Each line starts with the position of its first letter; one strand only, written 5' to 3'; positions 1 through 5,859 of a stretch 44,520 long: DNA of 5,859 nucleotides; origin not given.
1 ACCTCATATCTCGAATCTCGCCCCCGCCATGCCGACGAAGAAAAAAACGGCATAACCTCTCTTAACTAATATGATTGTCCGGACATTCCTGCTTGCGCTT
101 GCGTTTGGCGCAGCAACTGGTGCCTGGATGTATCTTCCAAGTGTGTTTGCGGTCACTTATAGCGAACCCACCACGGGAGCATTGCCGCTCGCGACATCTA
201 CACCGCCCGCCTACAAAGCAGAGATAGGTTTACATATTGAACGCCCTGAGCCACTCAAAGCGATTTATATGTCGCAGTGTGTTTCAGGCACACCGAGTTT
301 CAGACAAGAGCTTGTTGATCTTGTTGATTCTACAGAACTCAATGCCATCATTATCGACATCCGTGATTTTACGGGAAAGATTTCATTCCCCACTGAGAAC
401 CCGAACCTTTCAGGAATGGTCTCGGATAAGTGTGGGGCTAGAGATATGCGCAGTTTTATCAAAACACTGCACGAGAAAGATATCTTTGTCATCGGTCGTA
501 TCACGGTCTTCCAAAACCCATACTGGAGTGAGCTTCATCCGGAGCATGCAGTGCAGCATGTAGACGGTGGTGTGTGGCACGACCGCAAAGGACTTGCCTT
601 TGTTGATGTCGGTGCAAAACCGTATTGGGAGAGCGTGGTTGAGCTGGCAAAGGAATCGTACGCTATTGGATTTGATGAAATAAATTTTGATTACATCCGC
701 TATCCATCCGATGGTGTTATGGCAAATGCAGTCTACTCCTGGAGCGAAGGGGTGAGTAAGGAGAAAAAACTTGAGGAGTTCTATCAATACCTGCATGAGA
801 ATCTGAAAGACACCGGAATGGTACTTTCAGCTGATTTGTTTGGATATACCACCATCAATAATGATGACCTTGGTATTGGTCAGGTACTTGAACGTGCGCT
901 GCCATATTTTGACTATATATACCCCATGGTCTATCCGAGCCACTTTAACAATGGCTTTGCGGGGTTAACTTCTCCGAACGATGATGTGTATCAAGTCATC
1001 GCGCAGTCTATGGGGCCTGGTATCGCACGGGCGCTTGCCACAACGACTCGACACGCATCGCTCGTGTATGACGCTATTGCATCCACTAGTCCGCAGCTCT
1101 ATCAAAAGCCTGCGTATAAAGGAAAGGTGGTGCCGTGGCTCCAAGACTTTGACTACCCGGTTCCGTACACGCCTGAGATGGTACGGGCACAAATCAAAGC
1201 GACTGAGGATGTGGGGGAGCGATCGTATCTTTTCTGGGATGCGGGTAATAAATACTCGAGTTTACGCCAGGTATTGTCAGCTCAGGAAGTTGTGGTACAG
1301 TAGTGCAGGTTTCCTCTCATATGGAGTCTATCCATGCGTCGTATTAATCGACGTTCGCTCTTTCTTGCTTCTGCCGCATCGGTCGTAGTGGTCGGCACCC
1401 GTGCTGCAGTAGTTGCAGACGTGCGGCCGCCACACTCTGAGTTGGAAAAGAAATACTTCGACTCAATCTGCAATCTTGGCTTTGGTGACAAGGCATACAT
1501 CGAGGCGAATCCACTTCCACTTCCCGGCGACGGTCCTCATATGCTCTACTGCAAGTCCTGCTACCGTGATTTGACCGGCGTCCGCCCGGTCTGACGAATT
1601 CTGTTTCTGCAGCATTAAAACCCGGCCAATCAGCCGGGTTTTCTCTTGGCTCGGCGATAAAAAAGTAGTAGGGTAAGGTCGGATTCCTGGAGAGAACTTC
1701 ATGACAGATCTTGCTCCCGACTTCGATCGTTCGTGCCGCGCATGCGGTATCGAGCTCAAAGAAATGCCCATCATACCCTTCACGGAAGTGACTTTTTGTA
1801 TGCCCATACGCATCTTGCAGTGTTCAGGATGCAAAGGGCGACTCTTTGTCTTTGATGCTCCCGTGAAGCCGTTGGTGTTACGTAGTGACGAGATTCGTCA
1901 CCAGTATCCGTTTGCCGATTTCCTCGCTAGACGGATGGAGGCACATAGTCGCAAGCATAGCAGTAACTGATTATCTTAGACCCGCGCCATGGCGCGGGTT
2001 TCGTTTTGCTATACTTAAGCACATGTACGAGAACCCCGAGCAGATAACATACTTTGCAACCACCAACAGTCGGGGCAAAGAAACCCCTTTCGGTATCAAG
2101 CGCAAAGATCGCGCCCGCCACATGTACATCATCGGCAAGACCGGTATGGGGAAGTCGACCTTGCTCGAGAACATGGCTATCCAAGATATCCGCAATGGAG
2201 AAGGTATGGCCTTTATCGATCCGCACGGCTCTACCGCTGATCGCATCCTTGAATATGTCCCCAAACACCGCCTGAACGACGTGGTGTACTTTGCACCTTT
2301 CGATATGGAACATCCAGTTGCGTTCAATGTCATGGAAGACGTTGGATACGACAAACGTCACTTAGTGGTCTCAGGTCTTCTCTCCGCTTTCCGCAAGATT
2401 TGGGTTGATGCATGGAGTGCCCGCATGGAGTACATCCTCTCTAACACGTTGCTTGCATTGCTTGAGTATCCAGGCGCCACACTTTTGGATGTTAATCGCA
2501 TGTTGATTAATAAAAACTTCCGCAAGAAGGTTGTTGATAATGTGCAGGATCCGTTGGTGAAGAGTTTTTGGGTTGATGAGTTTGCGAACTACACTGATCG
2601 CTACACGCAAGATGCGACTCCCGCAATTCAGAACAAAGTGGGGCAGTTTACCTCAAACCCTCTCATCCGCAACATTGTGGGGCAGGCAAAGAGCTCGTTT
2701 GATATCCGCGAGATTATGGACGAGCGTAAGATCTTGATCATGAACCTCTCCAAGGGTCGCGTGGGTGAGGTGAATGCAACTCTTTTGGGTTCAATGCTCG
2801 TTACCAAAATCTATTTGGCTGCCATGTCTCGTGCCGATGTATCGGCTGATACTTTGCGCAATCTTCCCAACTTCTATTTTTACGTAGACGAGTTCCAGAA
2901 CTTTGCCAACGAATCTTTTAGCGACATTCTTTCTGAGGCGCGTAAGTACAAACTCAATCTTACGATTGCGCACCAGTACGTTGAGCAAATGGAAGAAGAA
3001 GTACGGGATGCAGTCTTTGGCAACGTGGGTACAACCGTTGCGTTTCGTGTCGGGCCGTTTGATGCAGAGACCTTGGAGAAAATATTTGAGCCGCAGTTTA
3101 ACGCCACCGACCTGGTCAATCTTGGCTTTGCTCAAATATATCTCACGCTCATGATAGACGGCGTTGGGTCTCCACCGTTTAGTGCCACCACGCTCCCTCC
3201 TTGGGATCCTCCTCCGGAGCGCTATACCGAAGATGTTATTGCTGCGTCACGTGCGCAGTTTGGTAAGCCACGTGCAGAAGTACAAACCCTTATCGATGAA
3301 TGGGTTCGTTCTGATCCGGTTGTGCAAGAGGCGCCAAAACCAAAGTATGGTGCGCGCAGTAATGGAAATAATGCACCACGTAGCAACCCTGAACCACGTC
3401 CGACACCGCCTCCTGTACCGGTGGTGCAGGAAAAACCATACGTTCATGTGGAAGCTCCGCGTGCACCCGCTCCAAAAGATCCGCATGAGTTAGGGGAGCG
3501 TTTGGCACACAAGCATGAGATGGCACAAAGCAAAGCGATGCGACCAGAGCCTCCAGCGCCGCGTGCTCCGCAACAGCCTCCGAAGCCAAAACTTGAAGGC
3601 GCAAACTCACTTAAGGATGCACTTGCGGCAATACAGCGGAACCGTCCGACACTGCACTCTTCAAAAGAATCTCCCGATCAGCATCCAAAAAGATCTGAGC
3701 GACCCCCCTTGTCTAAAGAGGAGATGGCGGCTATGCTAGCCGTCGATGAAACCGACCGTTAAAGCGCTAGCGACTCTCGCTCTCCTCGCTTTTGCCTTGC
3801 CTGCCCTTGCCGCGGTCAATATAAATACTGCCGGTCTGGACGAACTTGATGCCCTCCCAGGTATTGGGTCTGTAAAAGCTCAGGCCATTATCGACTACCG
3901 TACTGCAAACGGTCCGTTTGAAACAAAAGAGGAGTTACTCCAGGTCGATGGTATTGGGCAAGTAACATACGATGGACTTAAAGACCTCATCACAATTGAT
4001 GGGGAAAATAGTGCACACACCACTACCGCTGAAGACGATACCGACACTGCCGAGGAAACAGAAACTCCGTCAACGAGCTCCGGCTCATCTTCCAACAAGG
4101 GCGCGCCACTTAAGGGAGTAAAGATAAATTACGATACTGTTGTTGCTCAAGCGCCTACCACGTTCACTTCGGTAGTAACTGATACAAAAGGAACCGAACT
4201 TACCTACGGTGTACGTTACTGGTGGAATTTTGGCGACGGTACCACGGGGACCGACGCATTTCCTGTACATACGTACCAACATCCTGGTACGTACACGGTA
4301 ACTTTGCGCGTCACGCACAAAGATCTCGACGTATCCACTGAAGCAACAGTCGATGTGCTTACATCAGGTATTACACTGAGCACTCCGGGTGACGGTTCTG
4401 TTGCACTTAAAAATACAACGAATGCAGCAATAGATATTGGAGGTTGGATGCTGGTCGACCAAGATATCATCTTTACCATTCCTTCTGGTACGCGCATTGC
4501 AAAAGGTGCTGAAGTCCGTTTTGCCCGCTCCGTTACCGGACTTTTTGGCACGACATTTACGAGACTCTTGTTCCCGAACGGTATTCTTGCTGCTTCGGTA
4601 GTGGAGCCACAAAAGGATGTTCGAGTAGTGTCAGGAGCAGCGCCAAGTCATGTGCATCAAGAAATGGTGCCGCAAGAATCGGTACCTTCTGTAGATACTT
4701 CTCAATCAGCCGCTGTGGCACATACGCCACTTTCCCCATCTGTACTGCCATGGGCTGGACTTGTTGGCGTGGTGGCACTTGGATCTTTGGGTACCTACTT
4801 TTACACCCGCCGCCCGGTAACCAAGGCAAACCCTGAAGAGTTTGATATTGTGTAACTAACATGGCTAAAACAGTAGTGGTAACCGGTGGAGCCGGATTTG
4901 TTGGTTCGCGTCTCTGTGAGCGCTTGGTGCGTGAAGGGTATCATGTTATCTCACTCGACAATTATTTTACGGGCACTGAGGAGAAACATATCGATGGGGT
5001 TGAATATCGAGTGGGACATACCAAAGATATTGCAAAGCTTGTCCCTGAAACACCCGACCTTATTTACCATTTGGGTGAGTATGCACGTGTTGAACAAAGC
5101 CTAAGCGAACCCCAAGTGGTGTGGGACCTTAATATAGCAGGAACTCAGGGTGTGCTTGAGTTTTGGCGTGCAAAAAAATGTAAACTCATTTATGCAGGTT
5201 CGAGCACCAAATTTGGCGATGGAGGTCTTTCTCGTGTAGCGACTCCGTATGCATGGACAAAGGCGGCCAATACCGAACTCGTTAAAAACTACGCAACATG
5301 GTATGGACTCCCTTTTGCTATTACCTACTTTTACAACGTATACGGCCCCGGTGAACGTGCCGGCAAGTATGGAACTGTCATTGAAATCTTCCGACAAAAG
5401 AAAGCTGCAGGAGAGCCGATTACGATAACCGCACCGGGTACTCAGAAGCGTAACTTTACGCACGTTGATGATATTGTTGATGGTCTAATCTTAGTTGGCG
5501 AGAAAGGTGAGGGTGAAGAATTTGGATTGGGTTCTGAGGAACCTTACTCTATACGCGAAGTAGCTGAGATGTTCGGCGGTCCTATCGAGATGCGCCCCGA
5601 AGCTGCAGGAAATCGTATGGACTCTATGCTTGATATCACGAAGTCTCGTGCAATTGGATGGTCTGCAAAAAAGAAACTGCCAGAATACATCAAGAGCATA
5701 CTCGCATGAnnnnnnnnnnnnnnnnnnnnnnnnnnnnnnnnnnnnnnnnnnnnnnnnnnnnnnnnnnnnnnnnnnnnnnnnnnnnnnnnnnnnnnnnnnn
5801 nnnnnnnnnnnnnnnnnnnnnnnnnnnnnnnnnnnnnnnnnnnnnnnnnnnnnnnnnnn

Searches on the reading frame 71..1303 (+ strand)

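Call 8: search_protein_families(library=pfam, proteins=[window:71-1303:+], max_evalue=0.00001)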
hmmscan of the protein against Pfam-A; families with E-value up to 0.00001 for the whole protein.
window:71-1303:+ (410 aa): 1 family
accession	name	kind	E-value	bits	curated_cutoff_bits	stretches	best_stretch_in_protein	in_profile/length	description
PF13200.12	DUF4015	-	5.8e-84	282.3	27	1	64-395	1-313/313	Putative glycosyl hydrolase domain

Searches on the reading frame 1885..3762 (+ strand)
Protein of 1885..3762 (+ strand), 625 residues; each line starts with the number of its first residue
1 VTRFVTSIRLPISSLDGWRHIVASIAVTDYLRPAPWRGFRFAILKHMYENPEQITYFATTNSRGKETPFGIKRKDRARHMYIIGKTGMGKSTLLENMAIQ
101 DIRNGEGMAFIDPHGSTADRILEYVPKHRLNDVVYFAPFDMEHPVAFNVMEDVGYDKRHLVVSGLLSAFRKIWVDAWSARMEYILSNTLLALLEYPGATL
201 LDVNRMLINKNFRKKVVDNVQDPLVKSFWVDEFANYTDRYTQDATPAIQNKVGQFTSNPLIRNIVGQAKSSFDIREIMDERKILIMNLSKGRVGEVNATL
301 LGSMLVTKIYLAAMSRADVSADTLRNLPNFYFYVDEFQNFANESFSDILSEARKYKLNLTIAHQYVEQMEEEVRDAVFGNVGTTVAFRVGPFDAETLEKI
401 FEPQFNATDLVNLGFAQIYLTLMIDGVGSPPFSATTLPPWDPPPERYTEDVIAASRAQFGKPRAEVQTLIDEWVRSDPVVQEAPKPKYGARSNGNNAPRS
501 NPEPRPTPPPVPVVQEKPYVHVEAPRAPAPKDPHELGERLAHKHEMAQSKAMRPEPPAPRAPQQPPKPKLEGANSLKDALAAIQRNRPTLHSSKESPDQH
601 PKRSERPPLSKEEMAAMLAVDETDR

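Call 8: search_protein_families(library=pfam, proteins=[window:1885-3762:+], max_evalue=0.00001)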
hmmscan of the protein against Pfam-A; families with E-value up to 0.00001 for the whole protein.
window:1885-3762:+ (625 aa): 2 families
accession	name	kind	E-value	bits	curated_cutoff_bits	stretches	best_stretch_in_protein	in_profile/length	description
PF10412.15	TrwB_AAD_bind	-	1.4e-08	34.5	20.5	1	74-390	12-311/387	Type IV secretion-system coupling protein DNA-binding domain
PF12696.13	TraG-D_C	-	2e-07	31.4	22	1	330-400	2-75/126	TraM recognition site of TraD and TraG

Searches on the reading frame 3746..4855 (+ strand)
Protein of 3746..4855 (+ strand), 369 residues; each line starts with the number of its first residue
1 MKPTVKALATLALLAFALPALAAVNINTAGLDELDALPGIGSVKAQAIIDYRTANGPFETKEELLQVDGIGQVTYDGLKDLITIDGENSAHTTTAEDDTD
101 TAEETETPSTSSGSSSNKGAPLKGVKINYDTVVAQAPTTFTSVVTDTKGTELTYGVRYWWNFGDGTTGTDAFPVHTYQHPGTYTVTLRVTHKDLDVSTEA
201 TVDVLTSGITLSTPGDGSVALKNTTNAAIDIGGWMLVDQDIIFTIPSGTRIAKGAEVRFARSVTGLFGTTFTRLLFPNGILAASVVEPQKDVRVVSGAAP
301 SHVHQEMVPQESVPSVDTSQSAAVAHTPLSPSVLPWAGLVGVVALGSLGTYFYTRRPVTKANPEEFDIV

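Call 8: search_protein_families(library=pfam, proteins=[window:3746-4855:+], max_evalue=0.00001)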
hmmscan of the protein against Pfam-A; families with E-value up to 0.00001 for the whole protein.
window:3746-4855:+ (369 aa): 5 families
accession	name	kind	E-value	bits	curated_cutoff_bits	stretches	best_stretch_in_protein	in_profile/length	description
PF12836.13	HHH_3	-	4.3e-19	68.8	27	1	24-83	6-65/65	Helix-hairpin-helix motif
PF18911.6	PKD_4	-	4.5e-12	46.3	27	1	137-201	19-80/85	PKD domain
PF00633.29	HHH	-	7.2e-11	41.8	24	1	25-51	4-30/30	Helix-hairpin-helix motif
PF00801.26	PKD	-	3.4e-10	40.2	23.5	1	131-204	10-80/80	PKD domain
PF00932.25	LTD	-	5.1e-07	30.5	34.3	1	201-262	5-70/109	Lamin Tail Domain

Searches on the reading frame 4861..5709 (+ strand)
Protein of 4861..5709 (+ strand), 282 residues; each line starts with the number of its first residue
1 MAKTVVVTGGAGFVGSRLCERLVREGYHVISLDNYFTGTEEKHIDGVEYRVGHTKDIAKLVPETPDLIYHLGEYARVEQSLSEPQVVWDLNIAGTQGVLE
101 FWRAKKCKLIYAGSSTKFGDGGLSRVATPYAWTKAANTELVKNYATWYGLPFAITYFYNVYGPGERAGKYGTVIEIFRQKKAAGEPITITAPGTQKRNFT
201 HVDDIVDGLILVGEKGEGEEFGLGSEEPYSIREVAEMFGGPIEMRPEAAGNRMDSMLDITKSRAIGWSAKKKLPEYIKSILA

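Call 8: search_protein_families(library=pfam, proteins=[window:4861-5709:+], max_evalue=0.00001)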
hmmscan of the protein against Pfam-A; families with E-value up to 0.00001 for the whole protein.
window:4861-5709:+ (282 aa): 5 families
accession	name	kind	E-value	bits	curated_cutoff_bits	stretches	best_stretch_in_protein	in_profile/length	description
PF01370.27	Epimerase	-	1.4e-44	152.8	20.9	1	5-221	1-237/240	NAD dependent epimerase/dehydratase family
PF16363.11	GDP_Man_Dehyd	-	7.6e-34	118.1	27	1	7-253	2-277/332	GDP-mannose 4,6 dehydratase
PF02719.21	Polysacc_synt_2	-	4.6e-10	39.6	20.2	1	5-238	1-243/293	Polysaccharide biosynthesis protein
PF04321.23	RmlD_sub_bind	-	1.1e-07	31.7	27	1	4-118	2-105/287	RmlD substrate binding domain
PF01073.25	3Beta_HSD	-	3.4e-07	30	22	1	6-115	1-117/280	3-beta hydroxysteroid dehydrogenase/isomerase family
